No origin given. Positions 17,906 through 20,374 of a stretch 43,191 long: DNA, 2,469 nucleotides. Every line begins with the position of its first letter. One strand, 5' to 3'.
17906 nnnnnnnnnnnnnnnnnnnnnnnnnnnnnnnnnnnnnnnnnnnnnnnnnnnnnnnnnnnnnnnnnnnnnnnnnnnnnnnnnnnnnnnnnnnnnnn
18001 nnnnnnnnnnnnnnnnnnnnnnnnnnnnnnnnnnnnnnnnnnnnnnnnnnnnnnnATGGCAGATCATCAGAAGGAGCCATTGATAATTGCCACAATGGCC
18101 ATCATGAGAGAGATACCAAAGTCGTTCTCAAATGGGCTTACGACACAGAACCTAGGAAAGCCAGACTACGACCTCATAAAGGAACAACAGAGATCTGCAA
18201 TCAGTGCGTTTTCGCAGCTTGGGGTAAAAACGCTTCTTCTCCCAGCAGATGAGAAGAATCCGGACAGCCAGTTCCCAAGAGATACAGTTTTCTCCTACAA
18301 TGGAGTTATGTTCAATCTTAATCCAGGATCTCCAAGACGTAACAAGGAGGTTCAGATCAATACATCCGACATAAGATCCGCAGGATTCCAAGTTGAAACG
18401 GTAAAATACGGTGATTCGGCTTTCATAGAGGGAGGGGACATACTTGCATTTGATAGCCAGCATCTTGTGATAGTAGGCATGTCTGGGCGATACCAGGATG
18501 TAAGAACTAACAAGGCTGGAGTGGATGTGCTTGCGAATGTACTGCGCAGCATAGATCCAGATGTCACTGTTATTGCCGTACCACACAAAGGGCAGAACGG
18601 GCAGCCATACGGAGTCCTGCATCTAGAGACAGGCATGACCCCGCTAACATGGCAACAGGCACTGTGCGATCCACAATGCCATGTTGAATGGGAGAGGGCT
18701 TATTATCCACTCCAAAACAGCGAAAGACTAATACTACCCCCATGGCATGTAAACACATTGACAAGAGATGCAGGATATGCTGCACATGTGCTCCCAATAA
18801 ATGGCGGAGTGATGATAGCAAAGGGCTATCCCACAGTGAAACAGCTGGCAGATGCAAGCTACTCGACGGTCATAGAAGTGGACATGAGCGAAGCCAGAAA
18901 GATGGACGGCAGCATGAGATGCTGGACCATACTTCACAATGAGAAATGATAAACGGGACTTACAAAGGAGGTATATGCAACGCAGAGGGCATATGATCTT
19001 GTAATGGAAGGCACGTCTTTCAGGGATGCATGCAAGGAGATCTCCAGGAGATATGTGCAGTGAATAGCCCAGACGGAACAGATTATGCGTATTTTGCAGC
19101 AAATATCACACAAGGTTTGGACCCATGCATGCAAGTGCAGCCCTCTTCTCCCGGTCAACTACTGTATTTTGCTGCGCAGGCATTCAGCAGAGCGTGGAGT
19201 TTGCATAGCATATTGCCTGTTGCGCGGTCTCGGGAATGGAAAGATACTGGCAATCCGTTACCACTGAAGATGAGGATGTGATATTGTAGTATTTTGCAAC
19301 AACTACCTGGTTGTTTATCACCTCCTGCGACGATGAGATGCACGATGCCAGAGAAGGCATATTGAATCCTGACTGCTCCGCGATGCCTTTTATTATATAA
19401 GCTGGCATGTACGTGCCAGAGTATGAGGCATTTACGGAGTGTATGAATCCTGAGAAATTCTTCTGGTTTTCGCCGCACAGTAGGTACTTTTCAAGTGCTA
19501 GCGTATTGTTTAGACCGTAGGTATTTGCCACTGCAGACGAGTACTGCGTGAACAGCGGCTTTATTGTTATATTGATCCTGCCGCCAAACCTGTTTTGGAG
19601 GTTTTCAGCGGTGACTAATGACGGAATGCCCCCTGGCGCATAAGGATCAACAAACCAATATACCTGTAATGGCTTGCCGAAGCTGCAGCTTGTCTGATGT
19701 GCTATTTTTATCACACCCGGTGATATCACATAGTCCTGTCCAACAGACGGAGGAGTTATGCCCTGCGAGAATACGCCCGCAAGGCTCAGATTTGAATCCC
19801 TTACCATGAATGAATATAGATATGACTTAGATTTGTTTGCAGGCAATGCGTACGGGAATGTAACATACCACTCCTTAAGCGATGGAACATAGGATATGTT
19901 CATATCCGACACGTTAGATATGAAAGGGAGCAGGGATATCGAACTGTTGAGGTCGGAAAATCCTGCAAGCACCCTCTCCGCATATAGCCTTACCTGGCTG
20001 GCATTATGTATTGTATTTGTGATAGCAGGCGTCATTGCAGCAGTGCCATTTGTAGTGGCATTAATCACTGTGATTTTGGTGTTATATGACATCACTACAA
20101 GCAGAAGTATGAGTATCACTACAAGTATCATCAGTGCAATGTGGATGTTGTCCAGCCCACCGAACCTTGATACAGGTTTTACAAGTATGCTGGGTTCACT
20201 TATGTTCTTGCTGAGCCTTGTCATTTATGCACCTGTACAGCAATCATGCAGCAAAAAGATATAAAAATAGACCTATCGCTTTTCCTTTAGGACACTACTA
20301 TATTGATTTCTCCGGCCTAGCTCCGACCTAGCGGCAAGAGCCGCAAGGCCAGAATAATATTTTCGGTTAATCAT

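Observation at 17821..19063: Second, orphan copy of the argH 3' end after the DDAH-like gene: footprint of a cassette insertion by recombination within argH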

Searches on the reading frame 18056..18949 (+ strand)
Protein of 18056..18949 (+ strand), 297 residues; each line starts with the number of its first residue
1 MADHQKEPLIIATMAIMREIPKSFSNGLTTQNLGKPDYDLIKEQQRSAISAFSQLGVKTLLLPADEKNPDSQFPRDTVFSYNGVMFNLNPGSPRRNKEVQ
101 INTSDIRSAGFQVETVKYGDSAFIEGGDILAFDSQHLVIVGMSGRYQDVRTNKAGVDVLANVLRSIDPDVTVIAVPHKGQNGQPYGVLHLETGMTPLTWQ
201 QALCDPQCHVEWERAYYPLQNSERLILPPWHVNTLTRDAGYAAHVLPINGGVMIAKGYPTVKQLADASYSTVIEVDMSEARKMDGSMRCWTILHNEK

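Call 6: search_protein_families(library=pfam, proteins=[window:18056-18949:+])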
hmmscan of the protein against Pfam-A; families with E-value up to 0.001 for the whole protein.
window:18056-18949:+ (297 aa): 1 family
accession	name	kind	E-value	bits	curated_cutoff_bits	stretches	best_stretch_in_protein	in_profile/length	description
PF02274.22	ADI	-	4.4e-08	33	22.8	1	70-199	123-251/377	Arginine deiminase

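Call 15: find_homologous_proteins(query=window:18056-18949:+)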
Query window:18056-18949:+ (297 aa): 62 proteins with E <= 0.001 among 515 candidates.
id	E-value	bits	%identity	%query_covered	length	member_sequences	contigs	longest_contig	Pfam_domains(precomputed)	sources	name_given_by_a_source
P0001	2.9e-187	639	94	100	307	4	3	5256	PF19420.6,PF02274.23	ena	-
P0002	2.8e-113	396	63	99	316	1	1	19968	PF19420.6,PF02274.23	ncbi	-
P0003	8.9e-113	394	60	97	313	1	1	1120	PF19420.6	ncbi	-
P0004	1.2e-112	394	60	97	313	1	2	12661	PF19420.6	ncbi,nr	ncbi:MAG: hypothetical protein KGH67_03415 [Candidatus Micrarchaeota archaeon]|nr:hypothetical prote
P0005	1.6e-108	380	57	100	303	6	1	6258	PF19420.6,PF02274.23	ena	-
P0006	3.3e-103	363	56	97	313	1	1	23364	PF19420.6,PF02274.23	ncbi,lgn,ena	-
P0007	1.3e-102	361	56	98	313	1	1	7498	PF19420.6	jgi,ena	-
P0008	4.8e-102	359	55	97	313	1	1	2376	PF19420.6,PF02274.23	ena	-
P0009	1.2e-98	348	54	97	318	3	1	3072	PF19420.6,PF02274.23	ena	-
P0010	4.7e-66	241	58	67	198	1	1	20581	PF02274.23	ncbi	ncbi:MAG: hypothetical protein ACYCO0_03740, partial [Candidatus Micrarchaeaceae archaeon]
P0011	2.1e-53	200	55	57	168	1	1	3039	-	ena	-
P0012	6.9e-43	165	41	95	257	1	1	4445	PF19420.6,PF02274.23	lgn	-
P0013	3.4e-34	136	35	95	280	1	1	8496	PF19420.6,PF02274.23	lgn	-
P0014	9.2e-30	122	32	94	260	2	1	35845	PF19420.6,PF02274.23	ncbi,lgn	-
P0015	1.3e-29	121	34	94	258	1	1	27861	PF02274.23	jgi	jgi:dimethylargininase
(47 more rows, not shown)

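Call 16: find_encoding_contigs(protein=P0001, flank=6000, max_places=4)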
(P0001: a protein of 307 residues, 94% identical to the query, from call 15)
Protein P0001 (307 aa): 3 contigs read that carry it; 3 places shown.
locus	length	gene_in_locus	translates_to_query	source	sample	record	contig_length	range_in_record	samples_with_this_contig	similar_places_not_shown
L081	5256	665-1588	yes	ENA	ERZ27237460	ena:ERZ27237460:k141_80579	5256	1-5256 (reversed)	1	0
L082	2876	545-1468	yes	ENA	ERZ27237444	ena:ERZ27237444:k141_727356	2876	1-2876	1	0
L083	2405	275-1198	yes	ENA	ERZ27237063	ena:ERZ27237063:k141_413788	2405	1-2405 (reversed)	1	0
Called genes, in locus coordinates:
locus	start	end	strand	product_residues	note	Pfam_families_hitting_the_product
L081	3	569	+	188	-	?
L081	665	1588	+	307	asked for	PF19420:DDAH_eukar (weak), PF02274:ADI (weak)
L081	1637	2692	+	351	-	-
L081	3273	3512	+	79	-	PF00736:EF1_GNE (weak)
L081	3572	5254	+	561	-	?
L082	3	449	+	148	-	?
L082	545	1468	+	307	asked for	PF19420:DDAH_eukar (weak), PF02274:ADI (weak)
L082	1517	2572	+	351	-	-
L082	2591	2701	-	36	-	-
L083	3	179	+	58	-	?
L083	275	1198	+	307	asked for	PF19420:DDAH_eukar (weak), PF02274:ADI (weak)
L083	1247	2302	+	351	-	-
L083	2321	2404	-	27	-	?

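Call 17: find_encoding_contigs(protein=P0002, flank=6000, max_places=3)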
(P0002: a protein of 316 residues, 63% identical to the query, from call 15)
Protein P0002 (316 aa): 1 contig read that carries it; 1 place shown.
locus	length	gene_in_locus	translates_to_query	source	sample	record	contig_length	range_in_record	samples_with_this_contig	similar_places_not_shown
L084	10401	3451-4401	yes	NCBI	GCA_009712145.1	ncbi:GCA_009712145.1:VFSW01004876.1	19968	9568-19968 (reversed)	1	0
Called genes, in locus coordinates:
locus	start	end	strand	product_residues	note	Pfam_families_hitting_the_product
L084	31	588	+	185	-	PF00583:Acetyltransf_1, PF13508:Acetyltransf_7 (weak)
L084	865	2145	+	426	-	PF00764:Arginosuc_synth, PF20979:Arginosuc_syn_C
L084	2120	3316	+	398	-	PF00206:Lyase_1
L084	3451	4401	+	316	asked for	PF19420:DDAH_eukar (weak), PF02274:ADI (weak)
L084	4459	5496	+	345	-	-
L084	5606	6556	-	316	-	PF01817:CM_2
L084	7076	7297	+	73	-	PF00736:EF1_GNE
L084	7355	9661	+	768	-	PF02463:SMC_N, PF13175:AAA_15, PF13476:AAA_23, PF13555:AAA_29, PF02463:SMC_N (weak)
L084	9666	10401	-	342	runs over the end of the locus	PF00091:Tubulin, PF12327:FtsZ_C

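Call 18: find_encoding_contigs(protein=P0004, flank=6000, max_places=3)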
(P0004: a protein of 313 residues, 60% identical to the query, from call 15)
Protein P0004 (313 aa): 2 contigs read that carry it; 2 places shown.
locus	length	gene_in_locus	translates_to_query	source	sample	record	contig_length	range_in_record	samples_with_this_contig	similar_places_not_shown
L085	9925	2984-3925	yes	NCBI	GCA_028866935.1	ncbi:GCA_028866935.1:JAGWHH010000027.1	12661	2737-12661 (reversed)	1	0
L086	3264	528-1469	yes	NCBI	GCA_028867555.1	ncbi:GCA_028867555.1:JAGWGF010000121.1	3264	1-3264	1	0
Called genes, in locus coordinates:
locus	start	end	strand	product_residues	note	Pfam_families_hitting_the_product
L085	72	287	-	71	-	-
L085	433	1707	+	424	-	PF00764:Arginosuc_synth, PF20979:Arginosuc_syn_C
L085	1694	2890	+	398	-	PF00206:Lyase_1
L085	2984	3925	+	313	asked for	PF19420:DDAH_eukar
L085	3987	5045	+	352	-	-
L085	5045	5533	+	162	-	PF04312:DUF460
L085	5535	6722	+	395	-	PF01180:DHO_dh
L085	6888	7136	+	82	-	-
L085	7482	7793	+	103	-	-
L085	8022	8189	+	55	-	PF07754:Ribosomal_aS21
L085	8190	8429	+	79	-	PF00736:EF1_GNE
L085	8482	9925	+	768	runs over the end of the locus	PF02463:SMC_N, PF13175:AAA_15, PF13304:AAA_21 (faint), PF13476:AAA_23, PF13555:AAA_29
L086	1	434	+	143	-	PF00206:Lyase_1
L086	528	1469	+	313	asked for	PF19420:DDAH_eukar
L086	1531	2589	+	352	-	-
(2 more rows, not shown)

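Call 27: find_related_loci(query=window:18056-18949:+, collection=metagenome_contigs, flank=6000)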
Query window:18056-18949:+ (297 aa) in metagenome_contigs; peptide patterns used: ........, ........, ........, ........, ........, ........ (x = any residue, [..] = any of these).
65 stretches matched a pattern; 1 encode a relative of the query (tblastn E <= 1e-3); 1 distinct loci.
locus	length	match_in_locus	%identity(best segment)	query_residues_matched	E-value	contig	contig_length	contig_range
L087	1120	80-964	60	7-295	5e-135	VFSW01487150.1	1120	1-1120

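Call 28: find_encoding_contigs(protein=P0006, flank=6000, max_places=2)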
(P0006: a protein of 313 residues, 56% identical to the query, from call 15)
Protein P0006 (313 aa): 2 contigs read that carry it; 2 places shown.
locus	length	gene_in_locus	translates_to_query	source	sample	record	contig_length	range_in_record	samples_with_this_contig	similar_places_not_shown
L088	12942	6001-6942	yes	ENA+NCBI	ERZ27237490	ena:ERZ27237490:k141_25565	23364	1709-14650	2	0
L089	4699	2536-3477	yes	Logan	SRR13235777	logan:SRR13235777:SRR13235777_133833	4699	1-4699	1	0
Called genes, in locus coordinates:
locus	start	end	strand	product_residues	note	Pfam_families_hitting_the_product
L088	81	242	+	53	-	-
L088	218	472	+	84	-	-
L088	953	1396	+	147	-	PF00589:Phage_integrase (faint)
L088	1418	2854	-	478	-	PF01134:GIDA (weak), PF07992:Pyr_redox_2, PF12831:FAD_oxidored (faint), PF13738:Pyr_redox_3, PF00070:Pyr_redox, PF02852:Pyr_redox_dim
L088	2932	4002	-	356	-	PF06053:DUF929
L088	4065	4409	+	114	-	PF01022:HTH_5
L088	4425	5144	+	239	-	PF00578:AhpC-TSA, PF08534:Redoxin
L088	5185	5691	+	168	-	-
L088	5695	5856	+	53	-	-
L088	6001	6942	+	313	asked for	PF19420:DDAH_eukar, PF02274:ADI (weak)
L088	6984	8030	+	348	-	-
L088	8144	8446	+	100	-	PF07754:Ribosomal_aS21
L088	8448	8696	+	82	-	PF00736:EF1_GNE (weak)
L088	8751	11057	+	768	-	PF02463:SMC_N, PF13175:AAA_15, PF13304:AAA_21 (faint), PF13476:AAA_23, PF13555:AAA_29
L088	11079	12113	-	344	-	PF00091:Tubulin, PF12327:FtsZ_C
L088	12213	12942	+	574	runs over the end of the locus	PF14716:HHH_8, PF14520:HHH_5 (weak), PF14791:DNA_pol_B_thumb, PF02811:PHP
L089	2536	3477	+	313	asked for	PF19420:DDAH_eukar, PF02274:ADI (weak)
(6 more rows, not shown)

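Call 29: find_encoding_contigs(protein=P0010, flank=6000, max_places=2)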
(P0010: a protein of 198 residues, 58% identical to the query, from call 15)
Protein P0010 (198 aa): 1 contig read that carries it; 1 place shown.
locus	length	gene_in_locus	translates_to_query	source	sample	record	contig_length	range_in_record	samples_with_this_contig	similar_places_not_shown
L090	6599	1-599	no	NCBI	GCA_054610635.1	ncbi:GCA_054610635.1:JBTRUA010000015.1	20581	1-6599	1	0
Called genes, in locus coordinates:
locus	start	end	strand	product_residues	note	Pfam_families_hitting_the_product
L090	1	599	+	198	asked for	PF02274:ADI (faint)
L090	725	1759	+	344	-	-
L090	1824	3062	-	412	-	PF00083:Sugar_tr, PF07690:MFS_1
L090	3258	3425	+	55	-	PF07754:Ribosomal_aS21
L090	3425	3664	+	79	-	PF00736:EF1_GNE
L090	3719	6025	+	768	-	PF02463:SMC_N, PF13175:AAA_15, PF13304:AAA_21 (faint), PF13476:AAA_23, PF13555:AAA_29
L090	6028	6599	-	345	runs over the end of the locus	PF00091:Tubulin, PF12327:FtsZ_C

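Call 30: find_encoding_contigs(protein=P0005, flank=6000, max_places=2)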
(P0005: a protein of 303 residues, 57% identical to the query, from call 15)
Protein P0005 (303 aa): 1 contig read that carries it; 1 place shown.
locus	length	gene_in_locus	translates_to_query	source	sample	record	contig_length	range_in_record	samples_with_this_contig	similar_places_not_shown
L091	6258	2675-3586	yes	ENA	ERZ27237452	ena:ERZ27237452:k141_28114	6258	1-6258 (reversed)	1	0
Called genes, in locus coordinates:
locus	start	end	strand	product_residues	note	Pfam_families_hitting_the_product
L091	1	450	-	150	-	?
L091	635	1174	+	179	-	PF00583:Acetyltransf_1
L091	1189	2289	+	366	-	PF04389:Peptidase_M28 (faint), PF01546:Peptidase_M20, PF05343:Peptidase_M42, PF07687:M20_dimer (weak)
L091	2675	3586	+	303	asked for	PF19420:DDAH_eukar, PF02274:ADI (faint)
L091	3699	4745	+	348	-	-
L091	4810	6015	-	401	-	PF00083:Sugar_tr (weak), PF07690:MFS_1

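Call 31: find_encoding_contigs(protein=P0007, flank=6000, max_places=2)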
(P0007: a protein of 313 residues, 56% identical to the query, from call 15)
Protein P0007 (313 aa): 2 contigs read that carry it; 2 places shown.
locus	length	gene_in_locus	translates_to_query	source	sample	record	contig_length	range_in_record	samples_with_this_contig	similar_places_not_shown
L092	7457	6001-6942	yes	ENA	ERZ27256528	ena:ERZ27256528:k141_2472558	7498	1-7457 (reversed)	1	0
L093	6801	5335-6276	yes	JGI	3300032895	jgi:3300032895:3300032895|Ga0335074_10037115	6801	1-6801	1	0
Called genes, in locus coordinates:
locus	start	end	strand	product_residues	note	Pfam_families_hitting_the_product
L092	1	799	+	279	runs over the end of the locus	?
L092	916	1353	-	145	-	-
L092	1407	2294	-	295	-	-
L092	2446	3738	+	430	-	PF00764:Arginosuc_synth, PF20979:Arginosuc_syn_C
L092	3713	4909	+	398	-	PF00206:Lyase_1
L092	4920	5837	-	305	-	-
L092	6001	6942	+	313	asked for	PF19420:DDAH_eukar (weak)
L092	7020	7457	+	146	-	?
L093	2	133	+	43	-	?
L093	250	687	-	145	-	-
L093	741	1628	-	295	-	-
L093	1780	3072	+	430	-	PF00764:Arginosuc_synth, PF20979:Arginosuc_syn_C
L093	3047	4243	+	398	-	PF00206:Lyase_1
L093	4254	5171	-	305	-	-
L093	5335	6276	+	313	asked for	PF19420:DDAH_eukar (weak)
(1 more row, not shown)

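Call 42: search_protein_families(library=pfam, proteins=[L084:5606-6556:-, L088:953-1396:+], max_evalue=1)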
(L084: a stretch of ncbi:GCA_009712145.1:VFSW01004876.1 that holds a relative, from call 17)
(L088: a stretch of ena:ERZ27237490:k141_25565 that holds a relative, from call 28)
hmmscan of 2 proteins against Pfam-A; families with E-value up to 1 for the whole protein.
L084:5606-6556:- (316 aa): 1 family
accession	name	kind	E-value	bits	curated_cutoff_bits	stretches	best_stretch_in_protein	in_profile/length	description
PF01817.26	CM_2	-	8.7e-08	32.7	27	1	132-223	6-79/80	Chorismate mutase type II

L088:953-1396:+ (147 aa): 3 families
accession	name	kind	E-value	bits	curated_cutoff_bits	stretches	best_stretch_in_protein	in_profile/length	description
PF00589.27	Phage_integrase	-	1.9e-08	34.7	27.1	2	2-31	35-67/172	Phage integrase family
PF12743.12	ESR1_C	-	0.074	13.2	22.3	1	77-92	25-40/44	Oestrogen-type nuclear receptor final C-terminal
PF02442.22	L1R_F9L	-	0.17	12.2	27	1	9-53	34-80/200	Lipid membrane protein of large eukaryotic DNA viruses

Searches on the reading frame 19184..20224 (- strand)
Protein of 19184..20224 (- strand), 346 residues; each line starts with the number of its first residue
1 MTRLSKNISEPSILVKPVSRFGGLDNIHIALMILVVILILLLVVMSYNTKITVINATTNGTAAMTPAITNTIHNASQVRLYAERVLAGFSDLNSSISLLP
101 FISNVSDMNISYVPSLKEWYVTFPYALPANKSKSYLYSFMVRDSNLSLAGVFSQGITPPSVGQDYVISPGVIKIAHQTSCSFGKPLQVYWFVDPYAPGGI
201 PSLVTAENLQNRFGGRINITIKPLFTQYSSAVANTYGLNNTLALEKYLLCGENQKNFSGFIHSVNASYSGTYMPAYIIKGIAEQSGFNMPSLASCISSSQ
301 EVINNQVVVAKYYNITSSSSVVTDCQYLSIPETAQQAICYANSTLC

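Call 6: search_protein_families(library=pfam, proteins=[window:19184-20224:-])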
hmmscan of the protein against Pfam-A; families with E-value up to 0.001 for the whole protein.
window:19184-20224:- (346 aa): 0 families

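Call 42: search_protein_families(library=pfam, proteins=[window:19184-20224:-], max_evalue=1)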
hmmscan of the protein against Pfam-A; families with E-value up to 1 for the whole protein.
window:19184-20224:- (346 aa): 1 family
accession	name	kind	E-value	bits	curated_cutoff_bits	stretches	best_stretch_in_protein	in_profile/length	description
PF25667.1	ASFV_P17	-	0.043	14.3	27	1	9-52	22-65/117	African swine fever virus minor capsid protein p17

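Call 68: find_homologous_proteins(query=window:19184-20224:-, max_evalue=1e-40)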
Query window:19184-20224:- (346 aa): 62 proteins with E <= 1e-40 among 2653 candidates.
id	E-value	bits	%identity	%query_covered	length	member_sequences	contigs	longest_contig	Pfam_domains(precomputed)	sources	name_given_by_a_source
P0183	8.1e-222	753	100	100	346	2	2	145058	-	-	-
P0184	4.3e-173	593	77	100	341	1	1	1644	-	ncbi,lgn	-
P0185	2.0e-170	584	77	100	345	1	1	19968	-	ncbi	-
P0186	3.4e-129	449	58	99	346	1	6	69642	-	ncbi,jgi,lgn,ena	jgi:hypothetical protein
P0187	3.5e-127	442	58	100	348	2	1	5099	-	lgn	-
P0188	3.9e-126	439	59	100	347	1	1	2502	-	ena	-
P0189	4.0e-126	439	58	100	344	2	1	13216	-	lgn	-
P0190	3.3e-125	436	58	100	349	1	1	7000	-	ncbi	-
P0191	3.0e-123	429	56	100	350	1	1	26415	-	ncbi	-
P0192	1.2e-122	427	55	100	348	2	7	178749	-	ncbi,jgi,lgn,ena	jgi:hypothetical protein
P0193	1.7e-122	427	57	100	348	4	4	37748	-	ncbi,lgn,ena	-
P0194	3.7e-120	419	57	100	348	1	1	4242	-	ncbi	-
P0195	1.1e-119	418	55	100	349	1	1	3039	-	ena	-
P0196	1.6e-117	410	57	100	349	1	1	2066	-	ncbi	-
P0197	6.1e-117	409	55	100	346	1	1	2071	-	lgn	-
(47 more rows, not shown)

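Call 69: find_encoding_contigs(protein=P0183, flank=3000, max_places=4)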
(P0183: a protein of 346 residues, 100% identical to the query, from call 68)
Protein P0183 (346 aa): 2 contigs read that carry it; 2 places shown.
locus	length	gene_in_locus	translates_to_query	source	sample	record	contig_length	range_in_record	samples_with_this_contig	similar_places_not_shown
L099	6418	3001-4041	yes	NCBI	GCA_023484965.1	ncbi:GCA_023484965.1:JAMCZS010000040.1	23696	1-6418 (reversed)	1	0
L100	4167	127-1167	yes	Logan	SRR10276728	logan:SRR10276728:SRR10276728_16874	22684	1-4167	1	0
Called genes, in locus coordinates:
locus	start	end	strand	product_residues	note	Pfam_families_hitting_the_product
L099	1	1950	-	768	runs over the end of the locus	PF02463:SMC_N, PF13304:AAA_21 (faint), PF13476:AAA_23, PF13555:AAA_29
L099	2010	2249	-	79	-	PF00736:EF1_GNE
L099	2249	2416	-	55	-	PF07754:Ribosomal_aS21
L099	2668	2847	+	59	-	-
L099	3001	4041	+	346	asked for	-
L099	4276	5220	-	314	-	PF02274:ADI (weak), PF19420:DDAH_eukar (weak)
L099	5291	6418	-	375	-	PF00206:Lyase_1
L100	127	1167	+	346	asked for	-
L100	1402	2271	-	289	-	PF19420:DDAH_eukar (weak), PF02274:ADI (weak)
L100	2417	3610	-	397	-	PF00206:Lyase_1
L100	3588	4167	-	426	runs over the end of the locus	PF00764:Arginosuc_synth, PF20979:Arginosuc_syn_C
